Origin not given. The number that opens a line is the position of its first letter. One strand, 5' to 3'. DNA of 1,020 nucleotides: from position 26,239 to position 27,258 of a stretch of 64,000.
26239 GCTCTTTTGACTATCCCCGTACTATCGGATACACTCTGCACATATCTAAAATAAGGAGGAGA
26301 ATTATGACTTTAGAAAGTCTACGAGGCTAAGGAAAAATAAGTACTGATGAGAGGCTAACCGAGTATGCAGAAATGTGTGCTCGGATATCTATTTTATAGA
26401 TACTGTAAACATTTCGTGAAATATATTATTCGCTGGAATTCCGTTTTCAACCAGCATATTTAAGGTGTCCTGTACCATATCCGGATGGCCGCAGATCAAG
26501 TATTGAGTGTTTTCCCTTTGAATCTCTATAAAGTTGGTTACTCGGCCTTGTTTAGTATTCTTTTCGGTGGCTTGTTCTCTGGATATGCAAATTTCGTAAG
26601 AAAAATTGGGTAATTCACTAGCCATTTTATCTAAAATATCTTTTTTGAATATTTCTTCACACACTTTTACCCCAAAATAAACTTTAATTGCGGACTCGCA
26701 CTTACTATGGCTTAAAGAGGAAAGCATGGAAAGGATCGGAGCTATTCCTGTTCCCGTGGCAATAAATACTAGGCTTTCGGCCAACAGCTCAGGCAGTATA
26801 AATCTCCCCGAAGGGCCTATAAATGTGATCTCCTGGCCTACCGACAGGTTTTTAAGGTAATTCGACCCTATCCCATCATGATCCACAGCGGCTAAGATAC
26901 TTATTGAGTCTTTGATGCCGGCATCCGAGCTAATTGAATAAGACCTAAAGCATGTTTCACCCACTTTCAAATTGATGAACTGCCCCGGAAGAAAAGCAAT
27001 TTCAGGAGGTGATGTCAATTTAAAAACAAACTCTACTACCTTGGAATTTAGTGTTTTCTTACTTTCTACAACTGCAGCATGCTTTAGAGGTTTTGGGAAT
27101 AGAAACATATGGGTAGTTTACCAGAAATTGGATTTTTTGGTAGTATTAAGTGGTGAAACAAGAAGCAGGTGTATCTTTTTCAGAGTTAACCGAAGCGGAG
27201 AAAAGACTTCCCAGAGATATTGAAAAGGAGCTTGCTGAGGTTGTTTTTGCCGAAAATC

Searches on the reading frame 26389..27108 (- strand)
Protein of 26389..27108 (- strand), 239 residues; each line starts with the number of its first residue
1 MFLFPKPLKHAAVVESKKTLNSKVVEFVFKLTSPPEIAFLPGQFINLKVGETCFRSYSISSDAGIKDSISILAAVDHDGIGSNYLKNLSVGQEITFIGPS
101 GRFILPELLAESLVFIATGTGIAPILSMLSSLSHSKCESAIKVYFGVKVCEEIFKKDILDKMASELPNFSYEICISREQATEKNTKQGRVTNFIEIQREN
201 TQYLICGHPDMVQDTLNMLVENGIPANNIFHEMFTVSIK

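Call 75: search_protein_families(library=pfam, proteins=[window:26389-27108:-], max_evalue=0.01)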
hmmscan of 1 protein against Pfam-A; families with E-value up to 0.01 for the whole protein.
window:26389-27108:- (239 aa): 3 families
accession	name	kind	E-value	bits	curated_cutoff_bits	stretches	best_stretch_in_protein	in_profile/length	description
PF00175.26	NAD_binding_1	-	4.1e-16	60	22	1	115-215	1-107/109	Oxidoreductase NAD-binding domain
PF00970.30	FAD_binding_6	-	6.5e-14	52.5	21.1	1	12-103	2-97/99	Oxidoreductase FAD-binding domain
PF08030.17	NAD_binding_6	-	8.4e-05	23.1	22.2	1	111-187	2-86/156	Ferric reductase NAD binding domain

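Call 76: search_solved_structures(query=window:26389-27108:-, max_evalue=0.00001)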
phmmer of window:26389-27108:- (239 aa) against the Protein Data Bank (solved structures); distinct sequences matched with E-value up to 0.00001: 97 (the best 60 are shown).
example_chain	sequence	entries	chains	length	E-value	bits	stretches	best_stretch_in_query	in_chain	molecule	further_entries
1krh_A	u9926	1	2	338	2.4e-22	83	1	19-235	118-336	Benzoate 1,2-Dioxygenase Reductase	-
1tvc_A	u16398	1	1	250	1.7e-21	80.2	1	36-235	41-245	METHANE MONOOXYGENASE COMPONENT C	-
7qu3_A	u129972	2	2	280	3.9e-14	56.1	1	48-232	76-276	Na(+)-translocating NADH-quinone reductase subunit F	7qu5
4wqm_A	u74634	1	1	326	1.1e-13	54.6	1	8-233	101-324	Toluene-4-monooxygenase electron transfer component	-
2r6h_A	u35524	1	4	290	1.4e-13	54.2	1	78-234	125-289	NADH:ubiquinone oxidoreductase, Na translocating, F subunit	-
2rc5_A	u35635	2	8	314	1.5e-13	54.2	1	75-195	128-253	Ferredoxin-NADP reductase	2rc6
2xnc_A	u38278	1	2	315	2.8e-13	53.3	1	54-211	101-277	FERREDOXIN--NADP REDUCTASE, LEAF ISOZYME, CHLOROPLASTIC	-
7qty_A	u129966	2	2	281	1.9e-12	50.5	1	78-232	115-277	Na(+)-translocating NADH-quinone reductase subunit F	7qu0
5tr9_A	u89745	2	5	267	2.5e-12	50.2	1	28-161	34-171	Ferredoxin-NADP reductase | Oxidoreductase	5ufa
8hfq_m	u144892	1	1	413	3.9e-12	49.5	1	78-189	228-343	Ferredoxin--NADP reductase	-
2b5o_A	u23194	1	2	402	4.9e-12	49.2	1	79-211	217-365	Ferredoxin--NADP reductase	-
4u9u_A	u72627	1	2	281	7.9e-12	48.5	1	79-232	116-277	Na(+)-translocating NADH-quinone reductase subunit F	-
8ad4_A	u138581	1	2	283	8e-12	48.5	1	79-232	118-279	Na(+)-translocating NADH-quinone reductase subunit F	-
4uaj_A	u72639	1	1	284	8.1e-12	48.5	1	79-232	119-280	Na(+)-translocating NADH-quinone reductase subunit F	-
1bx0_A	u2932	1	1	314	1e-11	48.2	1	78-214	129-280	PROTEIN (FERREDOXIN:NADP+ OXIDOREDUCTASE)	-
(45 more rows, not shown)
